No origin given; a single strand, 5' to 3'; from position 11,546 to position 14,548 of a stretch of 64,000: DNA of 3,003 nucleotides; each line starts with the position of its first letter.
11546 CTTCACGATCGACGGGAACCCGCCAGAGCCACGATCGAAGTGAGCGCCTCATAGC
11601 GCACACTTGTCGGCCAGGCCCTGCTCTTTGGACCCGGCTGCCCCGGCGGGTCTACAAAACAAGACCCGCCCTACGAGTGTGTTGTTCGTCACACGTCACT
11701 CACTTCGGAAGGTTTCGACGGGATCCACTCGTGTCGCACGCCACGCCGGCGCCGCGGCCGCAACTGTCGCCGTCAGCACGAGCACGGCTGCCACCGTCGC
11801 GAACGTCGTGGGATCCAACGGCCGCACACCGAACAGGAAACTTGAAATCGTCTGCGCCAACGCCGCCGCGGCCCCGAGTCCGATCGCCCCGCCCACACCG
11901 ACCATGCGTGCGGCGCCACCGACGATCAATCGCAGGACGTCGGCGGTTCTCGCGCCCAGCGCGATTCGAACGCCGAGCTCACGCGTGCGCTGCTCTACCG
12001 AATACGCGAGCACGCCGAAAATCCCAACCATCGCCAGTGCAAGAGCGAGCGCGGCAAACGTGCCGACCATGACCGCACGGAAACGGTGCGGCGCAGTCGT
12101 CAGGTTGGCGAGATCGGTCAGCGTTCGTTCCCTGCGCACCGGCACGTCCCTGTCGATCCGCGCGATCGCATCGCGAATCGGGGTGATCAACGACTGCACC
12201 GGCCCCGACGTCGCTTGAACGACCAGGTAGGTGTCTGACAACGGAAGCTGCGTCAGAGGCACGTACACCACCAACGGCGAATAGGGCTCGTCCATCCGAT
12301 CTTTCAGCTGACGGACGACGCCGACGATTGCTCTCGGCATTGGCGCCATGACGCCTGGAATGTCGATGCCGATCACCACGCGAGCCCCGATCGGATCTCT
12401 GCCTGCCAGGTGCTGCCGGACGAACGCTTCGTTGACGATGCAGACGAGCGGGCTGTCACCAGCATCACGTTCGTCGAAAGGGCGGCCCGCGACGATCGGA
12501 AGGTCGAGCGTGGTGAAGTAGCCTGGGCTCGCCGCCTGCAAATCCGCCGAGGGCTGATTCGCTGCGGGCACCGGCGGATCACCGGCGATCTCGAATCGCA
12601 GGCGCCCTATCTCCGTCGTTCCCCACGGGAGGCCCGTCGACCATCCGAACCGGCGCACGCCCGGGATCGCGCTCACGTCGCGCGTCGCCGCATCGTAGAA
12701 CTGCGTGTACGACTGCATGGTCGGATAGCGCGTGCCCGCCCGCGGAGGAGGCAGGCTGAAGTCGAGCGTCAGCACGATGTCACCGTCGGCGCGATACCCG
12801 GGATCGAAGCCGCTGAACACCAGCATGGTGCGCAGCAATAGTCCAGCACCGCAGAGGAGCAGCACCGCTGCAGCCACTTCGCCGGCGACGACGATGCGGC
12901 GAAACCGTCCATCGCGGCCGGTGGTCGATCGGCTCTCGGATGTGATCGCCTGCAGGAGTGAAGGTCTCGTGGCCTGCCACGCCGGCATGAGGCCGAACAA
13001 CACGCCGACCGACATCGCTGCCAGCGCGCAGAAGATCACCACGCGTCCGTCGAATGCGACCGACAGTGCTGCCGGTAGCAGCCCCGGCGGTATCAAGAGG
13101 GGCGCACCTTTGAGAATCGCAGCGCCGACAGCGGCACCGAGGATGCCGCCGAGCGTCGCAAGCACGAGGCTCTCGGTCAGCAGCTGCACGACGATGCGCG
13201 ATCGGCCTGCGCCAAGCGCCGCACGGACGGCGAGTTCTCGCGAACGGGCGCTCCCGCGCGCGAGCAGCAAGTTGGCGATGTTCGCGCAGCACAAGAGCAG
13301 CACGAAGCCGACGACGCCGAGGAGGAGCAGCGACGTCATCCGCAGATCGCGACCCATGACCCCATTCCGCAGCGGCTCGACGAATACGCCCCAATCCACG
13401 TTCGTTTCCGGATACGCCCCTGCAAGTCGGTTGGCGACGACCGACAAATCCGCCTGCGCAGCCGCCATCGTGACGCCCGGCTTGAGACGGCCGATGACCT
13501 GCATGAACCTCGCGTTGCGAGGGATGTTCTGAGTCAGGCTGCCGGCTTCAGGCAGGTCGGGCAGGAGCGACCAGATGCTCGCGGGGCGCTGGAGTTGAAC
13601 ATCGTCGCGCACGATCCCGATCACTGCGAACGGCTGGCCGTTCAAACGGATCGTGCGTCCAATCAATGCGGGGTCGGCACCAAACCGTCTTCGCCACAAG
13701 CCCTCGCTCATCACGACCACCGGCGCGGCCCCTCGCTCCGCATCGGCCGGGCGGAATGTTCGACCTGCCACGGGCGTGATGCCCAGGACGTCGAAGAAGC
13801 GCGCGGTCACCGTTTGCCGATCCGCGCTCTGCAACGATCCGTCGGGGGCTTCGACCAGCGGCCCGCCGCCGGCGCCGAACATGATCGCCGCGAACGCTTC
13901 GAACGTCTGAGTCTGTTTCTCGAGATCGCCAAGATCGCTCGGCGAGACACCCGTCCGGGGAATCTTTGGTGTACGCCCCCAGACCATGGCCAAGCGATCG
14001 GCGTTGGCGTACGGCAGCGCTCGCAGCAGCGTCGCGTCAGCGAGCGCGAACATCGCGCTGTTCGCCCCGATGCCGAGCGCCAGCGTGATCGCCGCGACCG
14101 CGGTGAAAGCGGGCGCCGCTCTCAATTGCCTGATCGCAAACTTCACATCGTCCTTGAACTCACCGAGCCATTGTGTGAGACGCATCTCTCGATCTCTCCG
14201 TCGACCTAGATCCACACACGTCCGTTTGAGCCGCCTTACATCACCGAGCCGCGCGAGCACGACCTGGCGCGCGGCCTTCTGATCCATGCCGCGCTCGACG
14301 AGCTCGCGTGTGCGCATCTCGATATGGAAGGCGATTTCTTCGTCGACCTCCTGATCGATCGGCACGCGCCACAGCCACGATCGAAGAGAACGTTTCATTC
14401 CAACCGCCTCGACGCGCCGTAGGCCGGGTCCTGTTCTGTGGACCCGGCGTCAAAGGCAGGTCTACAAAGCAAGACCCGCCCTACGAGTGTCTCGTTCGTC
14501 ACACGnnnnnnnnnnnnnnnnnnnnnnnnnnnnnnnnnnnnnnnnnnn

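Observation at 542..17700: PadR-headed tandem array of six ATPase-less duplicated MacB/FtsX-type permeases: possibly a sensor bank rather than a transporter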

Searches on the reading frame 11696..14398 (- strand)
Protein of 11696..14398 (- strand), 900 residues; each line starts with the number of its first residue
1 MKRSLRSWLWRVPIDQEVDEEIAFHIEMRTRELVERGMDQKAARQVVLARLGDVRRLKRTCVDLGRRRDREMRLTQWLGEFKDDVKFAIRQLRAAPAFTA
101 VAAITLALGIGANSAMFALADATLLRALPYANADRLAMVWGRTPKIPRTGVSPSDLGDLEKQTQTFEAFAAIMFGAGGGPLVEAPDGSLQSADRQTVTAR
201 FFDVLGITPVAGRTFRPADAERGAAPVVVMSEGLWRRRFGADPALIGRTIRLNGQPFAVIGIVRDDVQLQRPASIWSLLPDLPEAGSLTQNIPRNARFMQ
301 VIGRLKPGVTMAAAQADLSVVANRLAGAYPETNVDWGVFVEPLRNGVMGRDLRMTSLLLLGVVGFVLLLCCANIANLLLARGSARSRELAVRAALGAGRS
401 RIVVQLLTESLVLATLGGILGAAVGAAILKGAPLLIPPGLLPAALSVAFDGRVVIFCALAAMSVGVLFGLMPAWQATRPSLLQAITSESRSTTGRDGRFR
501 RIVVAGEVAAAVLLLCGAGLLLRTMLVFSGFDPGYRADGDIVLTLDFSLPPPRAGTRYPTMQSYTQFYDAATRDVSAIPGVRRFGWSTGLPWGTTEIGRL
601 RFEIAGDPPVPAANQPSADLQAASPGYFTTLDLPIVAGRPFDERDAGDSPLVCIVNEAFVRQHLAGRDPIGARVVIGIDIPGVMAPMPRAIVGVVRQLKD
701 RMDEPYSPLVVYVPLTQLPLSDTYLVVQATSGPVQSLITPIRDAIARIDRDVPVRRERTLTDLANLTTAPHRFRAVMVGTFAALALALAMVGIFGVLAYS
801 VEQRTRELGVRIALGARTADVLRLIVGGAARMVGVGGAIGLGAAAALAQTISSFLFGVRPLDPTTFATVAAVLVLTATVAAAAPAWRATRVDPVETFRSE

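Call 5: search_protein_families(library=pfam, proteins=[window:11696-14398:-], max_evalue=0.01)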
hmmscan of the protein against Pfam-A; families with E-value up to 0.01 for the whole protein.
window:11696-14398:- (900 aa): 2 families
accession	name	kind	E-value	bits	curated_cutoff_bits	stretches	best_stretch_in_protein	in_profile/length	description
PF12704.14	MacB_PCD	-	1.2e-34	120.9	27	2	99-318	1-204/207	MacB-like periplasmic core domain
PF02687.27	FtsX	-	2.7e-25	89.2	25.5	2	780-892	2-119/120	FtsX-like permease C-terminal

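Call 6: search_protein_families(library=ncbifam, proteins=[window:11696-14398:-], max_evalue=0.01)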
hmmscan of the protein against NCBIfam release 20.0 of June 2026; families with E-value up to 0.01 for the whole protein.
window:11696-14398:- (900 aa): 4 families
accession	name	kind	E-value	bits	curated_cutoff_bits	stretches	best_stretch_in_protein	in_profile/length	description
TIGR03434.1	ADOP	subfamily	7.7e-248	824.7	622.3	1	83-900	3-803/803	ADOP family duplicated permease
NF007826.0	PRK10535.1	equivalog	1.5e-29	102.8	966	2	192-486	367-646/648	macrolide ABC transporter ATP-binding protein/permease MacB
NF038403.1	perm_prefix_1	domain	2.6e-12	46.3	30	1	13-60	10-57/59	permease prefix domain 1-containing protein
NF008076.0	PRK10814.1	exception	4.6e-05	22.6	473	1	362-477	270-388/399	lipoprotein-releasing ABC transporter permease subunit LolC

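Call 33: find_related_loci(query=A3, collection=genome_contigs, flank=10000)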
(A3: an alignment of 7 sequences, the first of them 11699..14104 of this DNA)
Query A3 (802 aa) in genome_contigs; peptide patterns used: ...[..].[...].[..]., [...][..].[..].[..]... (x = any residue, [..] = any of these).
599 stretches matched a pattern (row limit reached: there are more); 595 encode a relative of the query (tblastn E <= 1e-3); the best 80 are kept; 80 distinct loci.
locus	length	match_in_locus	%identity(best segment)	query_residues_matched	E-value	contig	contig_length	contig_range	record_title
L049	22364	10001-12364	50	1-800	0e+0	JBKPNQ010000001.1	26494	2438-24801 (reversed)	MAG: Acidobacteriota bacterium isolate GS_HAYS_MAG_00036 GS_HAYS_000001578991, whole genome shotgun sequence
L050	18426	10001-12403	50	2-802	0e+0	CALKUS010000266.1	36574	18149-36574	MAG TPA_asm: uncultured proteobacterium isolate SRR6231182_bin.62_CONCOCT_v1.1_MAG genome assembly, contig: ERZ650268.41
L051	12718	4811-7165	47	1-802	0e+0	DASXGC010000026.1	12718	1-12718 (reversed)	MAG TPA_asm: Vicinamibacterales bacterium isolate SMAG_U5154 k141_951627, whole genome shotgun sequence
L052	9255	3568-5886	40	11-802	5e-151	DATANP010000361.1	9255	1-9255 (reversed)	MAG TPA_asm: Thermoanaerobaculia bacterium isolate SMAG_U7022 k141_648613, whole genome shotgun sequence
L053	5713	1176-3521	39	1-802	6e-152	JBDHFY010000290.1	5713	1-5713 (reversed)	MAG: Gemmatimonadota bacterium isolate M8-58_Bin_338 M8-58_Bin_338_scaffold_104442, whole genome shotgun sequence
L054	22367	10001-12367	39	1-802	1e-149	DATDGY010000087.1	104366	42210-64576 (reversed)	MAG TPA_asm: Candidatus Angelobacter sp. isolate SMAG_U264 k141_110327, whole genome shotgun sequence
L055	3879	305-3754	40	1-802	8e-153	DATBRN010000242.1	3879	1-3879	MAG TPA_asm: Pyrinomonadaceae bacterium isolate SMAG_U4130 k141_1952897, whole genome shotgun sequence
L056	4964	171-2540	39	1-802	1e-148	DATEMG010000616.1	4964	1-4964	MAG TPA_asm: Blastocatellia bacterium isolate SMAG_U8936 k141_125082, whole genome shotgun sequence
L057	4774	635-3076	39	1-802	9e-149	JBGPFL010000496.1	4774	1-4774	MAG: Blastocatellia bacterium isolate OBJ_0618_7090110_68 k141_784300_length_4774_cov_13.9832, whole genome shotgun sequ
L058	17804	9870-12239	39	2-802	1e-145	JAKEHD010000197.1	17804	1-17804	MAG: Blastocatellia bacterium isolate PMV_6.28 PMV_6.28.k101_320072, whole genome shotgun sequence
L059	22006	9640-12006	39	1-802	1e-143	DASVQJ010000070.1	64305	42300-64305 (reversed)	MAG TPA_asm: Pyrinomonadaceae bacterium isolate SMAG_U3205 k141_12626, whole genome shotgun sequence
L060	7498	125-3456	38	1-802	2e-142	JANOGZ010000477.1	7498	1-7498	MAG: Pyrinomonadaceae bacterium isolate SOY_64_concoct_390 SOY_64_k141_2556582, whole genome shotgun sequence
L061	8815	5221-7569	37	1-800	5e-139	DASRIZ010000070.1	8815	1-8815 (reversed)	MAG TPA_asm: Blastocatellia bacterium isolate SMAG_U10123 k141_23680, whole genome shotgun sequence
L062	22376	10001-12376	36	1-802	2e-137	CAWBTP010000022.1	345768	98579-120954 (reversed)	MAG: uncultured Acidimicrobiia bacterium isolate MFD05454.bin.1.192 genome assembly, contig: contig_62378, whole genome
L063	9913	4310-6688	35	1-802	7e-137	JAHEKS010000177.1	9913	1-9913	MAG: Acidobacteria bacterium isolate Ww59 NODE_16356_length_9913_cov_2.927185, whole genome shotgun sequence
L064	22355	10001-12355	36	1-802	1e-136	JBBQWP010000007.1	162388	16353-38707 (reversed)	MAG: Pyrinomonadales bacterium isolate Co_metawrap_2064 Cmw_2064_k141_18029400_length_162388_cov_11.9997, whole genome s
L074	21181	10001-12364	38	1-802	5e-137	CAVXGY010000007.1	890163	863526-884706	MAG: Terriglobia bacterium isolate MFD05513.bin.1.16 genome assembly, contig: contig_6680, whole genome shotgun sequence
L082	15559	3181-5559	35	1-802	2e-132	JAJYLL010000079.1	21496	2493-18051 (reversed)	MAG: Acidobacteria bacterium isolate DBS2-1.bin74 NODE_4273_length_21496_cov_2.898638, whole genome shotgun sequence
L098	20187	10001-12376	37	2-802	3e-135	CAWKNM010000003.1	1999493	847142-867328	MAG: uncultured Acidobacteriaceae bacterium isolate MFD04570.bin.1.1 genome assembly, contig: contig_122157, whole genom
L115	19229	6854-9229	36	2-802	1e-129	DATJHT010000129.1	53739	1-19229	MAG TPA_asm: Terriglobales bacterium isolate SMAG_U15519 k141_4691520, whole genome shotgun sequence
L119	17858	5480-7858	39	1-802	1e-138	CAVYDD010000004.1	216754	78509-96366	MAG: uncultured Acidobacteriota bacterium isolate MFD01138.bin.3.205 genome assembly, contig: contig_22651, whole genome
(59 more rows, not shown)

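Call 47: find_homologous_proteins(query=window:11699-14398:-, max_evalue=1e-10)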
Query window:11699-14398:- (900 aa): 7987 proteins with E <= 1e-10 among 8000 candidates; the best 120 are listed.
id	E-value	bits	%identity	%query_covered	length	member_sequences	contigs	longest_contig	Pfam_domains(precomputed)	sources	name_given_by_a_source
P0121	0.0e+0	1948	100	100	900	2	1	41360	PF02687.28,PF12704.15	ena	-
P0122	0.0e+0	1514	81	96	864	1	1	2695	PF02687.28,PF12704.15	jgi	jgi:putative ABC transport system permease protein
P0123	0.0e+0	1497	76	100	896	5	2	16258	PF02687.28,PF12704.15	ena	-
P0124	0.0e+0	1474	76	100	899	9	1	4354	PF02687.28,PF12704.15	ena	-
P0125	0.0e+0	1470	76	100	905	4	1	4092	PF02687.28,PF12704.15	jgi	jgi:putative ABC transport system permease protein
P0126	0.0e+0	1467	75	100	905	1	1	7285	PF02687.28,PF12704.15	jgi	jgi:putative ABC transport system permease protein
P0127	0.0e+0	1440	75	100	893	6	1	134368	PF02687.28,PF12704.15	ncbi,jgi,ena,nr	ncbi:MAG TPA: ABC transporter permease [Vicinamibacterales bacterium]|nr:ABC transporter permease [V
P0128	0.0e+0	1429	73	100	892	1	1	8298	PF02687.28,PF12704.15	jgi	jgi:putative ABC transport system permease protein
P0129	0.0e+0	1425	73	100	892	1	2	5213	PF02687.28,PF12704.15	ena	-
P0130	0.0e+0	1422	72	100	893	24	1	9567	PF02687.28,PF12704.15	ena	-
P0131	0.0e+0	1415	72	100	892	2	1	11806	PF02687.28,PF12704.15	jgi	jgi:putative ABC transport system permease protein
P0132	0.0e+0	1414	72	100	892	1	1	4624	PF02687.28,PF12704.15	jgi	-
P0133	0.0e+0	1411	72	100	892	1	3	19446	PF02687.28,PF12704.15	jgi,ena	-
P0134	0.0e+0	1411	72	100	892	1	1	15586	PF02687.28,PF12704.15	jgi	-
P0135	0.0e+0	1411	72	100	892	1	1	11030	PF02687.28,PF12704.15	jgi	-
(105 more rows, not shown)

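Call 61: predict_structure(alignment_id=A6)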
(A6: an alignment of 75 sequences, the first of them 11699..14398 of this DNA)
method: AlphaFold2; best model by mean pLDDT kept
length: 900 residues; sequences in the alignment: 75
mean_pLDDT: 82.5   pTM: 0.70
mean pLDDT of the five models: 82.5, 78.9, 75.7, 74.6, 73.5
residues with pLDDT >= 90: 275; 70-90: 516; 50-70: 72; < 50: 37
segments of 3 or more residues with pLDDT < 50: 1-10, 284-291, 481-496
pLDDT, mean of each block of 10 residues (from residue 1): 43 71 88 91 89 82 77 77 85 80 85 86 87 94 83 89 95 70 86 90 95 93 89 94 93 91 92 87 44 72 96 96 90 86 89 80 78 73 64 68 82 89 86 68 82 89 80 62 43 51 80 87 82 78 88 83 91 94 92 74 88 82 94 93 90 95 90 84 74 88 78 92 91 89 91 83 81 78 82 76 76 83 78 86 84 75 89 86 80 74
secondary structure, 60 per line:
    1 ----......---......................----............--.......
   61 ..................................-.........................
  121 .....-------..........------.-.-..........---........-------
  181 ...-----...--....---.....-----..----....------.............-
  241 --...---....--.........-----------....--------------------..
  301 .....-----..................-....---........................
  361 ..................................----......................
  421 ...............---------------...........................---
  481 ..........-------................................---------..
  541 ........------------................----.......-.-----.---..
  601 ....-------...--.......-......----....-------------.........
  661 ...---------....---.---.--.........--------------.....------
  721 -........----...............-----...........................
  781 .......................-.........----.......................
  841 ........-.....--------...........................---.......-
elements in order (helices of 4 or more, strands of 3 or more residues): H5-10 H14-35 H40-51 H54-94 H96-125 E136-142 H153-162 E166-173 E181-183 E189-191 E194-197 H201-205 H217-220 E227-231 H232-239 E249-252 E255-263 E275-278 E299-305 H311-328 H330-333 E337-342 H343-394 H399-435 H451-477 H481-490 H498-529 E542-548 H561-576 E581-587 E599-604 E617-623 H625-630 E635-638 E652-656 H657-663 E673-676 E687-695 E710-714 E722-729 H734-748 E754-759 H760-803 H805-813 H818-848 H850-854 H863-889 H893-899

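Call 66: fold_search(model_id=the predicted structure, library=pdb)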
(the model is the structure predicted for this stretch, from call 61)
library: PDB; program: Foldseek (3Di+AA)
matches with E <= 10: 274; with E <= 0.001: 155
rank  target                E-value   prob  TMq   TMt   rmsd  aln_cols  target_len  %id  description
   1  9ge6_A                2.6e-20  1.00  0.40  0.43  11.8       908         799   15  Structure of E. coli YbbAP (released 2025-05-28)
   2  9ge7_A                5.6e-18  1.00  0.35  0.38  18.5       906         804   15  Structure of E. coli YbbAP with bound ATP analogue (released 2025-05-28)
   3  5gko_A                4.9e-15  1.00  0.32  0.42   7.1       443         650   18  Crystal structure of tripartite-type ABC transporter, MacB from Acinetobacter baumannii (released 2017-11-15)
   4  5lil_A                4.0e-14  1.00  0.22  0.30  12.0       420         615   20  Structure of Aggregatibacter actinomycetemcomitans MacB bound to ATPyS (P21) (released 2017-11-15)
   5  5xu1_M                1.2e-13  1.00  0.28  0.53   8.2       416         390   18  Structure of a non-canonical ABC transporter from Streptococcus pneumoniae R6 (released 2018-01-24)
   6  5nik_J                3.6e-13  1.00  0.28  0.37   9.1       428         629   20  Structure of the MacAB-TolC ABC-type tripartite multidrug efflux pump (released 2017-05-24)
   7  5lil_B                4.4e-13  1.00  0.22  0.30  11.9       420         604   18  Structure of Aggregatibacter actinomycetemcomitans MacB bound to ATPyS (P21) (released 2017-11-15)
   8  5lj6                  6.1e-13  1.00  0.23  0.32  11.3       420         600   19  Structure of Aggregatibacter actinomycetemcomitans MacB bound to ATPyS (P6522) (released 2017-11-15)
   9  5lj7_B                1.5e-12  1.00  0.21  0.30  11.5       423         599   18  Structure of Aggregatibacter actinomycetemcomitans MacB bound to ATP (P21) (released 2017-11-15)
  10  5xu1_S                3.4e-12  1.00  0.26  0.47   9.0       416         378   18  Structure of a non-canonical ABC transporter from Streptococcus pneumoniae R6 (released 2018-01-24)
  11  5lj7_A                5.7e-12  1.00  0.23  0.32  11.1       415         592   18  Structure of Aggregatibacter actinomycetemcomitans MacB bound to ATP (P21) (released 2017-11-15)
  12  9rlc_E                2.3e-11  1.00  0.27  0.48  10.1       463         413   14  LolCDE complex with Lpp lipoprotein (released 2026-01-21)
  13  8s5g_A                7.8e-11  1.00  0.31  0.40  11.8       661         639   12  BceABS nucleotide-free state (released 2025-09-03)
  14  9rld_E                1.4e-10  1.00  0.27  0.48  10.2       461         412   13  LolCDE complex with Lpp lipoprotein (released 2026-01-21)
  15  9xro_E                1.2e-09  1.00  0.23  0.40  11.3       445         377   13  LolCDE in complex with SMT-738_3 (released 2026-03-18)
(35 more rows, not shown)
